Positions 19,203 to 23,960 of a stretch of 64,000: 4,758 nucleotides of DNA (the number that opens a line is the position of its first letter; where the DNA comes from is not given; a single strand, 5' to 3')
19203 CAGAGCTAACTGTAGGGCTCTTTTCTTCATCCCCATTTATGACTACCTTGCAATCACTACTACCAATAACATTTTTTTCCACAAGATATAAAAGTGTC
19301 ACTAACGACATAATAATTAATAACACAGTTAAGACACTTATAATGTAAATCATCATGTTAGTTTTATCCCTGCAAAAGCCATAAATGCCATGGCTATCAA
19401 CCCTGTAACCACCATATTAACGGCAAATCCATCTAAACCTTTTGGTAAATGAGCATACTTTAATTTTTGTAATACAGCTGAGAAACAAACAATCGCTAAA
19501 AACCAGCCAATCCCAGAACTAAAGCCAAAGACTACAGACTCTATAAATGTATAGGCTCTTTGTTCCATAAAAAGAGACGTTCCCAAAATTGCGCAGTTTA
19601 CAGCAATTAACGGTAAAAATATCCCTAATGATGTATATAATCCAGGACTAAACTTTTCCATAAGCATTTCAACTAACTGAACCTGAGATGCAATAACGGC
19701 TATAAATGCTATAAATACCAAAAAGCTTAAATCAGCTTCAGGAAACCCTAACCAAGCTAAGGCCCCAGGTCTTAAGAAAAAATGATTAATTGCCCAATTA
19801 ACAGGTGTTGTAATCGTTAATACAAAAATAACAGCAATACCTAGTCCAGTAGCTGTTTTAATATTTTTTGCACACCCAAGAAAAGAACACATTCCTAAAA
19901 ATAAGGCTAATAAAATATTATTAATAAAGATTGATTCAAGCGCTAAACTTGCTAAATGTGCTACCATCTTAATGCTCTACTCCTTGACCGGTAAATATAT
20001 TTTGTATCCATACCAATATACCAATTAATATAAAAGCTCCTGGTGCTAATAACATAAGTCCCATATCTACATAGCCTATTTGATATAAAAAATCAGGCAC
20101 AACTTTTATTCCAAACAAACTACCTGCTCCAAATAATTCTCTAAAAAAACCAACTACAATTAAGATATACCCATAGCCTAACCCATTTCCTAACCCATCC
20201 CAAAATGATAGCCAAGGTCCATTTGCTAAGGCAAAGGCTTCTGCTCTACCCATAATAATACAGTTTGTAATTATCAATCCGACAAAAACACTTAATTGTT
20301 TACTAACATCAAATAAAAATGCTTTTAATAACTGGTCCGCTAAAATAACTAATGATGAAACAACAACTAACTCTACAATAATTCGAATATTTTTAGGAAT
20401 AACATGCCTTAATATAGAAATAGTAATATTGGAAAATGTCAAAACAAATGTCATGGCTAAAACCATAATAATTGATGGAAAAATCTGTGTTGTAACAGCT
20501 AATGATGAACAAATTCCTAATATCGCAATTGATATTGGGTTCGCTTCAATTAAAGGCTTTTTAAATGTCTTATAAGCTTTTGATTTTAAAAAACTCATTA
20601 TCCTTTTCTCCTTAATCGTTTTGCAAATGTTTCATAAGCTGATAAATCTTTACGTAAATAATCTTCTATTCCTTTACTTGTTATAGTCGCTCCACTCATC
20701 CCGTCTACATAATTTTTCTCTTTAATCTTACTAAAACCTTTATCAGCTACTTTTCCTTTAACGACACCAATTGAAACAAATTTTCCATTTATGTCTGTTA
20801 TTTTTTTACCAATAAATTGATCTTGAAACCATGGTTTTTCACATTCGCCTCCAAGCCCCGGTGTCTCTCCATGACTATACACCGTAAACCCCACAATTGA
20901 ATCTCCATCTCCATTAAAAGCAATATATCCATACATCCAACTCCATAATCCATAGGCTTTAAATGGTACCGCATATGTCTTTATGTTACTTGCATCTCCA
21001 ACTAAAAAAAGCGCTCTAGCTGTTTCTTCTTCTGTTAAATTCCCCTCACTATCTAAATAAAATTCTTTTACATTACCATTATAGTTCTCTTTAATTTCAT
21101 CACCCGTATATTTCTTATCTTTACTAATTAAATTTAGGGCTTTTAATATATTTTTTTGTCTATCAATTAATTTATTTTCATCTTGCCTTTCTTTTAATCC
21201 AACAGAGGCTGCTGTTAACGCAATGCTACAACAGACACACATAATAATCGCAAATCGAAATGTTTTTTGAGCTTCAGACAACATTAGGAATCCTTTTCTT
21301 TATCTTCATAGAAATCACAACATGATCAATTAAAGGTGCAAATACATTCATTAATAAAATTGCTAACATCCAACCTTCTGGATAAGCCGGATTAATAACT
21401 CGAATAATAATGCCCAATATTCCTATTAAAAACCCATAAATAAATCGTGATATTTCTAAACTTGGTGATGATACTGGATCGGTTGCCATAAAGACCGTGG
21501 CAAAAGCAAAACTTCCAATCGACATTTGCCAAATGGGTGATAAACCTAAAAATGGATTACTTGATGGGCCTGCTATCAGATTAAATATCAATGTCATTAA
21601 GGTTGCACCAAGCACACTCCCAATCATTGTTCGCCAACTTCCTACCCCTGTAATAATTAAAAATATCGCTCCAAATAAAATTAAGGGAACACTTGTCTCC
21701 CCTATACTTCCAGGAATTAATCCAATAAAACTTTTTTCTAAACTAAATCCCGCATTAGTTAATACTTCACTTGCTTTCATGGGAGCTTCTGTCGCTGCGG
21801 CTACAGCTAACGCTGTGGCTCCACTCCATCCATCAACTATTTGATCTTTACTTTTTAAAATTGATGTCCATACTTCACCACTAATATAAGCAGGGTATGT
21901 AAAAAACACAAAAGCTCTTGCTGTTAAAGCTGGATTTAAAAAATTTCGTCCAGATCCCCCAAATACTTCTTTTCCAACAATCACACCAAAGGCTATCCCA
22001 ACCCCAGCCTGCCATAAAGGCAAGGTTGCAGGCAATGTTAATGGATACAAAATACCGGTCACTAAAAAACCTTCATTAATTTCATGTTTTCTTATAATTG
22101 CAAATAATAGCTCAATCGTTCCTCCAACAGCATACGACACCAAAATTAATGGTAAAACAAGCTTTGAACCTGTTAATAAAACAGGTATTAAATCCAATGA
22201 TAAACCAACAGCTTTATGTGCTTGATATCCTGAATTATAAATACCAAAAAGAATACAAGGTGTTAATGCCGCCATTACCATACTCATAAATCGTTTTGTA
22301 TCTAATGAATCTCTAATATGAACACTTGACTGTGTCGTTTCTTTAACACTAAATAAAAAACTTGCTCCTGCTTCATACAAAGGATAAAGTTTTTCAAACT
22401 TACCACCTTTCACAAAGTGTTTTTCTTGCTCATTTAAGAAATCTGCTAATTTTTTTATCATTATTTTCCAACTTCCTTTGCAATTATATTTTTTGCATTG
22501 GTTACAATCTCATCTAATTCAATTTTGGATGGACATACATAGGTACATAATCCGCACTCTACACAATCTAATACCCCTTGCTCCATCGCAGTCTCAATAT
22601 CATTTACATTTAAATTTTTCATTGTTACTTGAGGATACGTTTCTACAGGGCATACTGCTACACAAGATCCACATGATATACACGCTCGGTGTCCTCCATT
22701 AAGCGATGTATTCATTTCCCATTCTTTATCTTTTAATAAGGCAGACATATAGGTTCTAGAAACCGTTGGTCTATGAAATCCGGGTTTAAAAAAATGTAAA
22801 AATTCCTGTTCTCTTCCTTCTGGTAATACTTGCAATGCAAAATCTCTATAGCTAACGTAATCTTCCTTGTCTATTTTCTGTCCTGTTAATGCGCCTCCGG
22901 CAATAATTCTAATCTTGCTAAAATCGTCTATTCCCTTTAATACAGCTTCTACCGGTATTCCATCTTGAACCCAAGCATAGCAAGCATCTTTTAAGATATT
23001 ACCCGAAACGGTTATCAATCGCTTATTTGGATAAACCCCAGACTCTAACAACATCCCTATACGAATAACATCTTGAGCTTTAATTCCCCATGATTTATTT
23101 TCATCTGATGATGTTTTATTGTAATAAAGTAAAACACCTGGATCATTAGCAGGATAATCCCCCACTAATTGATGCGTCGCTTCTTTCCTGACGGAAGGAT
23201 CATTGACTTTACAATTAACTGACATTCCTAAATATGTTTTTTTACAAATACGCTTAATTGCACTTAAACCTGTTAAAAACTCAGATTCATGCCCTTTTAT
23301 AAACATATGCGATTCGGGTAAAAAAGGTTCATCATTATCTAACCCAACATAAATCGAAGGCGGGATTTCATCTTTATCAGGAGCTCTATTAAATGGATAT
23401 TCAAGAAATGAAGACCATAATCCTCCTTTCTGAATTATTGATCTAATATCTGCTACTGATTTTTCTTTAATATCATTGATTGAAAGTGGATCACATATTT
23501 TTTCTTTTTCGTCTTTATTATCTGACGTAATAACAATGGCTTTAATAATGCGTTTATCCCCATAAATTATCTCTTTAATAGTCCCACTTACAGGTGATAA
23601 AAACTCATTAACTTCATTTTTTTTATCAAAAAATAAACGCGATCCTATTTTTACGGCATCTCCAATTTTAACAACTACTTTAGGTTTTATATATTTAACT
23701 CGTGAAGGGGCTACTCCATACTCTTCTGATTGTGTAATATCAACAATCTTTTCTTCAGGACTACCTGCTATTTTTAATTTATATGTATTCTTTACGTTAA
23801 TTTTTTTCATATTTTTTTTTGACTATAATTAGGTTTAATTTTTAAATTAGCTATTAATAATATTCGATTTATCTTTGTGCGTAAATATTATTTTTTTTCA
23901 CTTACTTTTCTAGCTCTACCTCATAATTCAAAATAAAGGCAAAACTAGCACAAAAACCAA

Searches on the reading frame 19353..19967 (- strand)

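Call 28: search_protein_families(library=pfam, proteins=[window:19353-19967:-], max_evalue=0.0001)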
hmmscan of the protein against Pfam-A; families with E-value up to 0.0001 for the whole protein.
window:19353-19967:- (204 aa): 1 family
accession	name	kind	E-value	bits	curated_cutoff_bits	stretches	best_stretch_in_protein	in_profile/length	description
PF02508.19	Rnf-Nqr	-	2.1e-52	178.1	23.8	1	7-201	3-173/174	Rnf-Nqr subunit, membrane protein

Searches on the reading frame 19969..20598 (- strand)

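Call 28: search_protein_families(library=pfam, proteins=[window:19969-20598:-], max_evalue=0.0001)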
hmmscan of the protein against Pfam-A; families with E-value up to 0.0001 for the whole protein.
window:19969-20598:- (209 aa): 1 family
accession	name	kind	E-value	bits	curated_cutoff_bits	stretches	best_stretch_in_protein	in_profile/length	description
PF02508.19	Rnf-Nqr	-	4.5e-54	183.5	23.8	1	10-195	3-173/174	Rnf-Nqr subunit, membrane protein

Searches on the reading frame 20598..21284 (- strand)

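Call 28: search_protein_families(library=pfam, proteins=[window:20598-21284:-], max_evalue=0.0001)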
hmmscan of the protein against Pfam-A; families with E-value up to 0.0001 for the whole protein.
window:20598-21284:- (228 aa): 1 family
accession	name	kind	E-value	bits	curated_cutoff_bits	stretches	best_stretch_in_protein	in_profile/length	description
PF04205.19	FMN_bind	-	3e-17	63.5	22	1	112-212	1-74/77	FMN-binding domain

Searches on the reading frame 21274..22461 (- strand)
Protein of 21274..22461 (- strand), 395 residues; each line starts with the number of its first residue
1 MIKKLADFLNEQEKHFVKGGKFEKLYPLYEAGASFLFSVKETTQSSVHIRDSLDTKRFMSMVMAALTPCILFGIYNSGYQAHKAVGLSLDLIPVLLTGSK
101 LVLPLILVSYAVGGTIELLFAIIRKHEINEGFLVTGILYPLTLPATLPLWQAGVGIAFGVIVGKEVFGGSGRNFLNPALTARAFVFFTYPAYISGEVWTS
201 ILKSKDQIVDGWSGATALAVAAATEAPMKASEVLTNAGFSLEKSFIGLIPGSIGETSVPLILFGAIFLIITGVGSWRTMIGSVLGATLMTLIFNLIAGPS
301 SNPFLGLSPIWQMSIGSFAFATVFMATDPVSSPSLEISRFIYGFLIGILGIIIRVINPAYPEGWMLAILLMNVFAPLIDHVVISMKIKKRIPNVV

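Call 28: search_protein_families(library=pfam, proteins=[window:21274-22461:-], max_evalue=0.0001)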
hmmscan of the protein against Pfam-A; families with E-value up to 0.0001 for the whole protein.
window:21274-22461:- (395 aa): 1 family
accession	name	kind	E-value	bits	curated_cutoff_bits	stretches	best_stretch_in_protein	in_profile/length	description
PF03116.20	NQR2_RnfD_RnfE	-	5.9e-92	308.6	27.7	1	43-385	2-293/296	NQR2, RnfD, RnfE family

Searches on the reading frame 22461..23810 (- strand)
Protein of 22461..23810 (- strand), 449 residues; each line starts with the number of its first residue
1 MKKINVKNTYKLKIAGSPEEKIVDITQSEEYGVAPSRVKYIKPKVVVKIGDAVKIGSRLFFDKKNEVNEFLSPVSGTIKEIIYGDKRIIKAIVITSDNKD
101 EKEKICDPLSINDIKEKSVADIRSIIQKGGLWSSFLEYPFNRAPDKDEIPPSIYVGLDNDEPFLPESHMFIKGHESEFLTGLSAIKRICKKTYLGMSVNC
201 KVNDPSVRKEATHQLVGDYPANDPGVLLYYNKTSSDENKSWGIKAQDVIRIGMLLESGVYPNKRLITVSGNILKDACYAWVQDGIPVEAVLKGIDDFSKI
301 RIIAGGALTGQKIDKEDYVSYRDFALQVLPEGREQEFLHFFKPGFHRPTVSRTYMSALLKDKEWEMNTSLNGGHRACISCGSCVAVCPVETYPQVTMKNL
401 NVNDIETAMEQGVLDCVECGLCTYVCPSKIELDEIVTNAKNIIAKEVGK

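Call 28: search_protein_families(library=pfam, proteins=[window:22461-23810:-], max_evalue=0.0001)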
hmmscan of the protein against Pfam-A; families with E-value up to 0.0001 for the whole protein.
window:22461-23810:- (449 aa): 13 families
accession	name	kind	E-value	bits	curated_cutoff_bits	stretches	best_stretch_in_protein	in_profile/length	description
PF24836.1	NQRA_2nd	-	1.7e-24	87.1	25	1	120-259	4-144/145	NqrA second alpha/beta domain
PF05896.17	NQRA_N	-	2e-22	79.6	25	1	4-96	1-93/94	NqrA N-terminal barrel-sandwich hybrid domain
PF13183.11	Fer4_8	-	9.7e-10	39.3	27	1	376-430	4-68/68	4Fe-4S dicluster domain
PF13534.11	Fer4_17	-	4.3e-09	37.2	22.2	1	376-430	1-60/61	4Fe-4S dicluster domain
PF13187.11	Fer4_9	-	7.9e-09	35.9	27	1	376-429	1-50/52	4Fe-4S dicluster domain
PF12838.12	Fer4_7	-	3.5e-08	34.2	27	1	377-430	2-52/52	4Fe-4S dicluster domain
PF13237.11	Fer4_10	-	1.4e-07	31.8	25.5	1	375-427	7-53/53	4Fe-4S dicluster domain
PF00037.32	Fer4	-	8e-07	29.1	21.1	0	376-390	7-21/24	4Fe-4S binding domain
PF13746.11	Fer4_18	-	1.3e-06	29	27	0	401-432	46-77/114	4Fe-4S dicluster domain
PF12797.12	Fer4_2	-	2e-05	24.7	24.5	0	376-389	9-22/22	4Fe-4S binding domain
PF14697.11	Fer4_21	-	3.3e-05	24.4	35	0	375-428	6-53/59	4Fe-4S dicluster domain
PF13484.11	Fer4_16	-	3.9e-05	24.8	30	0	359-389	35-65/66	4Fe-4S double cluster binding domain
PF12800.12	Fer4_4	-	4.6e-05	23.8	24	0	376-389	3-16/17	4Fe-4S binding domain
